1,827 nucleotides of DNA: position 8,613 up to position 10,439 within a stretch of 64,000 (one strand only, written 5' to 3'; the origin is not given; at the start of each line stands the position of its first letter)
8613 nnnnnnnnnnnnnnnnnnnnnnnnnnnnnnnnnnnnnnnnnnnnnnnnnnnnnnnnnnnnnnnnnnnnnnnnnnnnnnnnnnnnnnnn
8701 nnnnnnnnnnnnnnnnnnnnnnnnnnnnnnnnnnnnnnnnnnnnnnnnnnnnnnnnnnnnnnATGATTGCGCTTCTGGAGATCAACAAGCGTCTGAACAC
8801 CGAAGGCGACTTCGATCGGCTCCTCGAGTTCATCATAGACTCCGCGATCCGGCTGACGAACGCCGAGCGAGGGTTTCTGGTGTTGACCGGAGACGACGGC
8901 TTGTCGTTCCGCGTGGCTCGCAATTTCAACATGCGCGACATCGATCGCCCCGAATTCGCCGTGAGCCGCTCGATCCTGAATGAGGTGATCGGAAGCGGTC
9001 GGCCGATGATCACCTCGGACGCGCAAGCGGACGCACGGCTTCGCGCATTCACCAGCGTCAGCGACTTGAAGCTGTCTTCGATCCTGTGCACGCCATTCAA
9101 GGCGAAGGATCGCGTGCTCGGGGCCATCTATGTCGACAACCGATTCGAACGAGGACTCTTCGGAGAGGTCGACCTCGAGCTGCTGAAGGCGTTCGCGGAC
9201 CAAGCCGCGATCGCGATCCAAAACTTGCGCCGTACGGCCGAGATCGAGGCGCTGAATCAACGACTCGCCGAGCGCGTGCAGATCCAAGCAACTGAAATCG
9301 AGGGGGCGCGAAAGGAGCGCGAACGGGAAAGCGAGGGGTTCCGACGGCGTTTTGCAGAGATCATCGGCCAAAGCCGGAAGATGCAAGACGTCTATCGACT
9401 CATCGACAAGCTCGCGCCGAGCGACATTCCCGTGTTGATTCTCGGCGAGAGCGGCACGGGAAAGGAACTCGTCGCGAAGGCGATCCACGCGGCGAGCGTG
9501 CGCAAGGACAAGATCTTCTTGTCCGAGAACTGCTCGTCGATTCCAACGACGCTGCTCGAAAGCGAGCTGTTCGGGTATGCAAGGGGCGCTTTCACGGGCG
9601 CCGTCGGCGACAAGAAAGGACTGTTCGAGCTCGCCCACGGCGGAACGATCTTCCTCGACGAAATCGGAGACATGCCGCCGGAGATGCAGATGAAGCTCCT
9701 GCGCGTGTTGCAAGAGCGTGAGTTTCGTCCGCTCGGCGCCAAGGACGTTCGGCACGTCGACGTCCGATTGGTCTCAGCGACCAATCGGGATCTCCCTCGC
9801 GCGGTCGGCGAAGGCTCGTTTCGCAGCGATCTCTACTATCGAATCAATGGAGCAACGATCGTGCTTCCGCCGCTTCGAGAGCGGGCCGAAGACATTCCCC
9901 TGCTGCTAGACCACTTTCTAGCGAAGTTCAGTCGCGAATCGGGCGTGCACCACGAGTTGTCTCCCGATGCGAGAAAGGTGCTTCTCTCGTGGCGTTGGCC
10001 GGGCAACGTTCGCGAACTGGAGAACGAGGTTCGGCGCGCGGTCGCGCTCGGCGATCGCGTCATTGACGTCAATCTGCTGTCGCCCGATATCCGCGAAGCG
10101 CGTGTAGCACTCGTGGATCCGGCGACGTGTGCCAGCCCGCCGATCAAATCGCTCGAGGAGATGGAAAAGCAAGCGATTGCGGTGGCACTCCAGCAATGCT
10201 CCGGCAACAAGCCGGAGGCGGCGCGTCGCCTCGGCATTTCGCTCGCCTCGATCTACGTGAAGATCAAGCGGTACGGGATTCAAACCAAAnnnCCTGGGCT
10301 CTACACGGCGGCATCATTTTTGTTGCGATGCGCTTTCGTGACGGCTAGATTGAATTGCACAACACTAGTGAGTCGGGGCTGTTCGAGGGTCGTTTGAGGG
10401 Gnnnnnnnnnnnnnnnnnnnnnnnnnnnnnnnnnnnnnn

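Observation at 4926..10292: One-polypeptide signalling cascade: Ser/Thr kinase - STAND NTPase - TPR - GAF - sigma-54 activator - HTH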

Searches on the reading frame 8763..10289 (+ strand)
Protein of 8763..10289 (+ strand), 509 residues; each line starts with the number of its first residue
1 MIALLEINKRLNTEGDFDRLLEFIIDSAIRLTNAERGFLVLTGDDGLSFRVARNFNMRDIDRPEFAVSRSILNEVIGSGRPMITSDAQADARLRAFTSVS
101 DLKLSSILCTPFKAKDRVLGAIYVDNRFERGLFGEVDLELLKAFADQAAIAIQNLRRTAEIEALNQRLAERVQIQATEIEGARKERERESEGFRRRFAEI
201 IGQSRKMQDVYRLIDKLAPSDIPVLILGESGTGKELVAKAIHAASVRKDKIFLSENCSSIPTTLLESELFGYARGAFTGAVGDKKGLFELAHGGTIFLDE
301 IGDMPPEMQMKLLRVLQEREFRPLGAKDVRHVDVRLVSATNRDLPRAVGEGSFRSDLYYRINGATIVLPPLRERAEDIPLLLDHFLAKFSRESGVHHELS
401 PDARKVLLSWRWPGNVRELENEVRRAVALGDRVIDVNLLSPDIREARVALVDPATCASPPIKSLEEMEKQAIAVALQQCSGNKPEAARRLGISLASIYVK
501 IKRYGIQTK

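Call 69: search_solved_structures(query=window:8763-10289:+, show_alignments=1, max_evalue=1e-20)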
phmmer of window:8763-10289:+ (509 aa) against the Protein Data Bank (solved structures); distinct sequences matched with E-value up to 1e-20: 35.
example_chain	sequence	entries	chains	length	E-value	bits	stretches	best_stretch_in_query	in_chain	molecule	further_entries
1ojl_A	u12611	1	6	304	7.7e-81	275.7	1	199-503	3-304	TRANSCRIPTIONAL REGULATORY PROTEIN ZRAR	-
9qq6_C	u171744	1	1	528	1.3e-74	255.2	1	158-506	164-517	Nif-specific regulatory protein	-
4l4u_A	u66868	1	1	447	2e-74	254.5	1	177-507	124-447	Transcriptional regulator (NtrC family)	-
8p53_C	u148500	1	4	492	4.5e-71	243.5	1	172-429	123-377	Transcriptional regulator FleQ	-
8pb9_D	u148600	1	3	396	2.1e-70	241.3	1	172-429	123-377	Transcriptional regulator FleQ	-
6jdi_A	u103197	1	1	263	2.5e-70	241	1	197-429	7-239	Nitrogen assimilation regulatory protein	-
5exp_A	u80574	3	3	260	9.7e-70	239.1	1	196-429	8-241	Transcriptional regulator FleQ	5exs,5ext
7ejw_C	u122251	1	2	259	1.2e-69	238.8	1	197-429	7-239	Transcriptional regulator FleQ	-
6j7e_A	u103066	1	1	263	1.2e-69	238.7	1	197-429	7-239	Nitrogen assimilation regulatory protein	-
5exx_A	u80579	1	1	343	1.5e-69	238.4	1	196-429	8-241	Transcriptional regulator FleQ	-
6jdl_A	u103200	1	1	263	3.2e-69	237.4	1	197-429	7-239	Nitrogen assimilation regulatory protein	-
26jl_A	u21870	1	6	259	1.3e-68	235.4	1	192-441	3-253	Flagellar regulatory protein A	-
1ny5_A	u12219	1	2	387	4.9e-68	233.5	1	177-431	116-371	transcriptional regulator (NtrC family)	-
4ly6_A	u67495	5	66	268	8.1e-68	232.7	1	195-431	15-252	Transcriptional regulator (NtrC family)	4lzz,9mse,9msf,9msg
1ny6_A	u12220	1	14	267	8.3e-68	232.7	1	195-431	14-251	transcriptional regulator (NtrC family)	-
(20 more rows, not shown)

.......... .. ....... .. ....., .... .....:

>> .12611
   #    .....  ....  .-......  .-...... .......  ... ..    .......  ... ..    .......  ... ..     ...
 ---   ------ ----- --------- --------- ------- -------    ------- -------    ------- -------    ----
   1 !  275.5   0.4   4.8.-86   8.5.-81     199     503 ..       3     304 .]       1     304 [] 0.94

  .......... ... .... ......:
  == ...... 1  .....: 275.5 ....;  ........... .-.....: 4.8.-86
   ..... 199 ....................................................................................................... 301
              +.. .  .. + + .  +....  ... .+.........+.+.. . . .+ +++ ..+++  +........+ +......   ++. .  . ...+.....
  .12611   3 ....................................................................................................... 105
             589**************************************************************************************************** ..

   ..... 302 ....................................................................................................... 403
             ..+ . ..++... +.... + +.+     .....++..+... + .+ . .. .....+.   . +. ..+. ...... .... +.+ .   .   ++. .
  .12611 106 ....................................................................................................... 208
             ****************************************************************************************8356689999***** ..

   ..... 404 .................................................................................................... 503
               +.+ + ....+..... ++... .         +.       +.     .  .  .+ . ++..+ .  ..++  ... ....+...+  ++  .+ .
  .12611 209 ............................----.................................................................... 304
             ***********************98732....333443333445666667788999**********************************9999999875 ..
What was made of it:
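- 10149..10274 (+): Fis-type helix-turn-helix DNA-binding domain (residues 1742-1783). Aligned to the ZraR C-terminus (call 69).
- Closest known: GAF-type bacterial enhancer-binding proteins. Same: They also match solved NifA 9qq6 and ZraR 1ojl (call 69).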
